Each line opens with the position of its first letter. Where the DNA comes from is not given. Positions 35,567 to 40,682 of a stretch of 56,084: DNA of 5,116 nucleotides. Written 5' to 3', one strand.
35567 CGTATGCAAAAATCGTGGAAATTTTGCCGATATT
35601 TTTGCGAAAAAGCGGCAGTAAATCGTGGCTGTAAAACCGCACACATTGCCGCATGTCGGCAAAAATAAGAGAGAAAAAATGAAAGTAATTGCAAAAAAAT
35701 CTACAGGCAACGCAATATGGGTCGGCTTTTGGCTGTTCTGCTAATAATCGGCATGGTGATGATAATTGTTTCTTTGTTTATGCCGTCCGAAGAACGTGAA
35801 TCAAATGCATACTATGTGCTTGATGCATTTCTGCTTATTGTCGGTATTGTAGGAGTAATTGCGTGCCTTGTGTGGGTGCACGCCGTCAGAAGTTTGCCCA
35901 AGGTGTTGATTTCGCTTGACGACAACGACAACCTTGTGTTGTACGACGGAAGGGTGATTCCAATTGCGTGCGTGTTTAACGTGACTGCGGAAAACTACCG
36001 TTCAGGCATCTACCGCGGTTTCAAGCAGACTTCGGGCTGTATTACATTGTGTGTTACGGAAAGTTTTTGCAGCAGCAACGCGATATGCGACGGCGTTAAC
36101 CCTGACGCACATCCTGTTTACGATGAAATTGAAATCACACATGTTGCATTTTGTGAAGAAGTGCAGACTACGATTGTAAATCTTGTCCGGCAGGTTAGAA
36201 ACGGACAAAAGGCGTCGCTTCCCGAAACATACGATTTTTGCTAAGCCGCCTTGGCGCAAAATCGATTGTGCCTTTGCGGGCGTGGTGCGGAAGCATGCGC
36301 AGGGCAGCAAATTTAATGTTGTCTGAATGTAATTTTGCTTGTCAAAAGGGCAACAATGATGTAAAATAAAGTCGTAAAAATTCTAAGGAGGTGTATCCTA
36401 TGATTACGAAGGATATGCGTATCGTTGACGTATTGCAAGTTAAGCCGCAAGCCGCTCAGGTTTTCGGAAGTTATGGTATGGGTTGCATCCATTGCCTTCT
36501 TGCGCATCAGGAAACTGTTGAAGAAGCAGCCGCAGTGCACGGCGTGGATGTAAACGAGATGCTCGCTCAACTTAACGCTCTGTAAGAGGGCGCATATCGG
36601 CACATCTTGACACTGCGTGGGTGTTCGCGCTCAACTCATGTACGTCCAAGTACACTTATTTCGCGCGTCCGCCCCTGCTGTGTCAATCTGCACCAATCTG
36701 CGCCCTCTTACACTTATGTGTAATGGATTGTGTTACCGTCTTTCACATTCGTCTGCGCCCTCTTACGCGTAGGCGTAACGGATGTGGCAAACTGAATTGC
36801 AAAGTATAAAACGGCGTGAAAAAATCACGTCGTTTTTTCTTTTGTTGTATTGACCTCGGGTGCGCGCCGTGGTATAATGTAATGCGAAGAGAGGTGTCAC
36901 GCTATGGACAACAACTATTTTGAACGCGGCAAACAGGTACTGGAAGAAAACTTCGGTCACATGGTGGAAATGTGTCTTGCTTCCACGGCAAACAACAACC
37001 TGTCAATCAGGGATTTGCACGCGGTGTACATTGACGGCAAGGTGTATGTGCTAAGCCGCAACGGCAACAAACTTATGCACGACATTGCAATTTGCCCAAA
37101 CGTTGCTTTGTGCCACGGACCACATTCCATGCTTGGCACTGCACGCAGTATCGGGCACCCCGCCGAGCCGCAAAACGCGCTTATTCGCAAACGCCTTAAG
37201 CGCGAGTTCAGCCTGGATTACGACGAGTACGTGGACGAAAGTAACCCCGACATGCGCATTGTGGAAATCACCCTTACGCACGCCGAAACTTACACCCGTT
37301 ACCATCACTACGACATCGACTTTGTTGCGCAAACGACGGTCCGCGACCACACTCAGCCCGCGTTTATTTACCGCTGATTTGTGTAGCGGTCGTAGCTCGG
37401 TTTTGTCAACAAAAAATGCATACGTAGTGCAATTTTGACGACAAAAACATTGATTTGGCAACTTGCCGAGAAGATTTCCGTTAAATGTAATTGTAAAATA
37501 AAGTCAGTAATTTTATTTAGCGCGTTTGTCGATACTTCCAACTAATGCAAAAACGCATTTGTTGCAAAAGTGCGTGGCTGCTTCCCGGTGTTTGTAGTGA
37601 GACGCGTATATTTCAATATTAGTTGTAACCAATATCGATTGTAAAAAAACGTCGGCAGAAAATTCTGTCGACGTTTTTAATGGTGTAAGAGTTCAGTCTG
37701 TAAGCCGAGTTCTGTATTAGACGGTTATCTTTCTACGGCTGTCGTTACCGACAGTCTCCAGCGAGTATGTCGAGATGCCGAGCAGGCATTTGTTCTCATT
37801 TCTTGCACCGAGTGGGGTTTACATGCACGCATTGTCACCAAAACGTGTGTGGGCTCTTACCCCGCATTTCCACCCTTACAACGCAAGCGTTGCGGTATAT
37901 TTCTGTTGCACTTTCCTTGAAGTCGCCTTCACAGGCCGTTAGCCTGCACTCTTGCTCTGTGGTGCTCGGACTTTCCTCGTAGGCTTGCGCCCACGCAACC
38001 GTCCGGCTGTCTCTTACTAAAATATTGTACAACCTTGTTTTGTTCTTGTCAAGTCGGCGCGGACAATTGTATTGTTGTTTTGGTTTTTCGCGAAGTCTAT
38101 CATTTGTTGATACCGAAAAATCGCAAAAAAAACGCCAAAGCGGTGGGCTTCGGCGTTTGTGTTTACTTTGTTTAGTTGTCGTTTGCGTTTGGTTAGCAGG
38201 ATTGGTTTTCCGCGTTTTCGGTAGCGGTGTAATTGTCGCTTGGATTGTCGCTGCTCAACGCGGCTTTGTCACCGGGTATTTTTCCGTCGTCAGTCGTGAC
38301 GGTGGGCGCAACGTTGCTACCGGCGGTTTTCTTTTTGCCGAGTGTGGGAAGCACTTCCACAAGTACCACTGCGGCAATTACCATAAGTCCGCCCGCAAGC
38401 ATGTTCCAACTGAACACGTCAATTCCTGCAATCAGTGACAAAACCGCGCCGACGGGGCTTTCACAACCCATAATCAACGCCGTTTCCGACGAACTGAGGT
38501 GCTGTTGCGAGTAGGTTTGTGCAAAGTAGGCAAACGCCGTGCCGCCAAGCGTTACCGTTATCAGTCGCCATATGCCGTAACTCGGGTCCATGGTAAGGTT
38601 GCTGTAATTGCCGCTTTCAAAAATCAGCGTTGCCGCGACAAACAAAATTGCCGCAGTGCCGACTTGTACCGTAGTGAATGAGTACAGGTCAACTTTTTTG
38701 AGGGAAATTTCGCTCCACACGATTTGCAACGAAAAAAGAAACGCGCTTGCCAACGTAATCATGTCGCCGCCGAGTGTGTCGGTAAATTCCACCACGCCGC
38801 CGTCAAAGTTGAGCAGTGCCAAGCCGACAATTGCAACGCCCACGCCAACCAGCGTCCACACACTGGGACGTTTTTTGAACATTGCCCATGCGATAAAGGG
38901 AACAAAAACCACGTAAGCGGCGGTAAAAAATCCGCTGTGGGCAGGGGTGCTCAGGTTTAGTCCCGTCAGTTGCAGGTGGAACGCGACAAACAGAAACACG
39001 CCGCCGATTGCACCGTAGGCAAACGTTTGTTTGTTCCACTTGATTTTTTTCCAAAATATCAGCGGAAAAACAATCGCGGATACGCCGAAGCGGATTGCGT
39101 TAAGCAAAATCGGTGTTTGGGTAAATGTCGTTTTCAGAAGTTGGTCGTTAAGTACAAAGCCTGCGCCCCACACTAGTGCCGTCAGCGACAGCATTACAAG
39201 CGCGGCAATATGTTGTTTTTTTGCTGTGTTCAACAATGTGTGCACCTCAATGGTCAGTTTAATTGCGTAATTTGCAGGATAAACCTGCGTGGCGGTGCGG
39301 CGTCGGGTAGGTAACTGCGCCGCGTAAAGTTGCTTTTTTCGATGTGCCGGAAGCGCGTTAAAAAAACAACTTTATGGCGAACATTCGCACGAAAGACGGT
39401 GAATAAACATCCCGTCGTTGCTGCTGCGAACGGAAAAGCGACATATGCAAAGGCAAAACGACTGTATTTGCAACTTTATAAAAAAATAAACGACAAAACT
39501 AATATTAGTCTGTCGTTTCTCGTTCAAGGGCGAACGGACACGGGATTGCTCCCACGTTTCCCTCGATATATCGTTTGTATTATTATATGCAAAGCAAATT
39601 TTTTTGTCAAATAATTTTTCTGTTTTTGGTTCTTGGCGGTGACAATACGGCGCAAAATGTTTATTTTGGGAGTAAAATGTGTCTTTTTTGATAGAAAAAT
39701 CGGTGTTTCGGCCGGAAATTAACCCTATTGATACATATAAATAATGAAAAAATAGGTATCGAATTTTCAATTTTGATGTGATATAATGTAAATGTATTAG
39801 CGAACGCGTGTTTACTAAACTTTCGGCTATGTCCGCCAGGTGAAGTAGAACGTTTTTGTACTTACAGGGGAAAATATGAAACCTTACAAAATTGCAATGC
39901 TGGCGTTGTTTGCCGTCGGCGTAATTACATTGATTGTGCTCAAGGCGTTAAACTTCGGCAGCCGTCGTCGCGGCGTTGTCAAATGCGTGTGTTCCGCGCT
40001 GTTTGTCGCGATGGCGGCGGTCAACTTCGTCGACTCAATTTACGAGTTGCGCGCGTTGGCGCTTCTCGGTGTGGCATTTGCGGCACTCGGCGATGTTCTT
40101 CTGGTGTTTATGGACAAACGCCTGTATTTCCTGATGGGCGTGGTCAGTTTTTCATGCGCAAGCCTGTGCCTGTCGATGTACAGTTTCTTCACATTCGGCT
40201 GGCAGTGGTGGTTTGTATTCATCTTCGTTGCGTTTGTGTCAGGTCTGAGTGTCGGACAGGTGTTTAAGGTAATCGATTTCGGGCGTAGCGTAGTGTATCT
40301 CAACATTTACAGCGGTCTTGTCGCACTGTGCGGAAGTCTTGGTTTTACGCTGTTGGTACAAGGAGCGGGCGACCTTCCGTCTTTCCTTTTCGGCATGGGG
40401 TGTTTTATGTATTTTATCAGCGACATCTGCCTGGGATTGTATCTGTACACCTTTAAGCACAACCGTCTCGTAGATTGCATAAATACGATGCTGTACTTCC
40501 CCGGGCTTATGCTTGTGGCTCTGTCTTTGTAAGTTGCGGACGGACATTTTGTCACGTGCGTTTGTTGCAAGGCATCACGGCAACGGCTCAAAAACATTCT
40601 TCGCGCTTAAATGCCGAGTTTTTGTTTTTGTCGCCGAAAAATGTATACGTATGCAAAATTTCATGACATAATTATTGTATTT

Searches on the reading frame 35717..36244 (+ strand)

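Call 29: search_protein_families(library=pfam, proteins=[window:35717-36244:+], max_evalue=1)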
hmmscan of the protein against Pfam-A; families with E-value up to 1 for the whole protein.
window:35717-36244:+ (175 aa): 5 families
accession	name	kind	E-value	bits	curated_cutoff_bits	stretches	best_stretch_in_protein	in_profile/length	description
PF24838.2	8xMP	-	0.0062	16.8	30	1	8-59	26-72/136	Octameric membrane protein family (8xMP)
PF18898.5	DUF5654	-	0.28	11.6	23.8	1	40-73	12-44/71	Family of unknown function (DUF5654)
PF16079.10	Phage_holin_5_2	-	0.37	11.5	29.2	1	40-66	25-51/76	Phage holin family Hol44, in holin superfamily V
PF13630.11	SdpI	-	0.74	10.5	28.2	0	7-52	32-66/71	SdpI/YfhL protein family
PF19885.4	DUF6358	-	0.98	10.1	28.4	0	4-59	6-57/61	Family of unknown function (DUF6358)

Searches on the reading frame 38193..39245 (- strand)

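Call 4: search_protein_families(library=pfam, proteins=[window:38193-39245:-], max_evalue=0.01)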
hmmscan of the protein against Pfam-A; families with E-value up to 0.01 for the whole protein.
window:38193-39245:- (350 aa): 2 families
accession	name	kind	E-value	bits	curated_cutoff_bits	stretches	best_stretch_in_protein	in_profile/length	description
PF00892.27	EamA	-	4.8e-25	88.8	28.2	2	15-146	3-134/135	EamA-like transporter family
PF06027.18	SLC35F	-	0.0041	17.1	21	1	112-222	110-225/299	Solute carrier family 35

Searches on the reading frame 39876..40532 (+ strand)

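Call 4: search_protein_families(library=pfam, proteins=[window:39876-40532:+], max_evalue=0.01)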
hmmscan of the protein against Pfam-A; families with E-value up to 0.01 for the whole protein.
window:39876-40532:+ (218 aa): 1 family
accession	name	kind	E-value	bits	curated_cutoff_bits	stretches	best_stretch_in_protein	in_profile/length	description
PF07947.19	YhhN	-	1.6e-13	51.2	25.6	1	34-218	4-182/182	YhhN family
